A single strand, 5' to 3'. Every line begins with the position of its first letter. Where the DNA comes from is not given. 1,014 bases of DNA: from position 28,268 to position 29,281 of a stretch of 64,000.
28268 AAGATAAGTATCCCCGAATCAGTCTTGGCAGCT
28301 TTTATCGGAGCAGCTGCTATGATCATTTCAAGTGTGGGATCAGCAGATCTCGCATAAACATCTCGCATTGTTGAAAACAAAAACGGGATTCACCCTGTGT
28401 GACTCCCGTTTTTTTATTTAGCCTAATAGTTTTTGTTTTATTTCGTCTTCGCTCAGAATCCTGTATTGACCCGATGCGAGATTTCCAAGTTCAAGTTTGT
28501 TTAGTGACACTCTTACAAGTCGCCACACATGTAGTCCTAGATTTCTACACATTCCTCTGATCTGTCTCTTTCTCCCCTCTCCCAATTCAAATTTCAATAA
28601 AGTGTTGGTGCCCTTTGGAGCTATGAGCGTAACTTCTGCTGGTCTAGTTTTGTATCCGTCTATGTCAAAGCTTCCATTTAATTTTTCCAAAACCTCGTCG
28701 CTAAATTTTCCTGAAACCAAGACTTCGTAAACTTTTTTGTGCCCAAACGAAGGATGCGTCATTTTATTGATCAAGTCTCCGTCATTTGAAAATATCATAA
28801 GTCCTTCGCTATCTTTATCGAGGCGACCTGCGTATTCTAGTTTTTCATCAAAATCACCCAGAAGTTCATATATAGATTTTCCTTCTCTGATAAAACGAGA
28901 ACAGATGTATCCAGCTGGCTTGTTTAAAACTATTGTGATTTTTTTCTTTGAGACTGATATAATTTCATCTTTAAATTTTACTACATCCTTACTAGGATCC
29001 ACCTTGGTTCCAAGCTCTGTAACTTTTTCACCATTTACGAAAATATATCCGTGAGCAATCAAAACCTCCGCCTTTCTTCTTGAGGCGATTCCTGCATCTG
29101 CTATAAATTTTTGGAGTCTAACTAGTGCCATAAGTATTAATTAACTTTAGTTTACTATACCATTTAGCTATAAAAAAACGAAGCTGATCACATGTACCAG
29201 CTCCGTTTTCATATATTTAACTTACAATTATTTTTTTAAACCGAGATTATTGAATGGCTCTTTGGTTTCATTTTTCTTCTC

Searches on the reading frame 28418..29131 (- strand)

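Call 7: search_protein_families(library=pfam, proteins=[window:28418-29131:-], max_evalue=0.01)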
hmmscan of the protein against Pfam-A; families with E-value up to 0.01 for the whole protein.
window:28418-29131:- (237 aa): 4 families
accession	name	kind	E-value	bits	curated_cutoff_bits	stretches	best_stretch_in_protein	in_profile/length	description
PF00849.27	PseudoU_synth_2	-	9.2e-21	75.1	26.8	1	66-196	2-151/152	RNA pseudouridylate synthase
PF01479.30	S4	-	3e-13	49.7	22.8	1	4-48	1-46/48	S4 domain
PF22421.1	SYY_C-terminal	-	5.2e-05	23.5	27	1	6-50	21-66/83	Tyrosine--tRNA ligase SYY-like C-terminal domain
PF13275.11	S4_2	-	0.0016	18.8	24.6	1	5-60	9-64/65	S4 domain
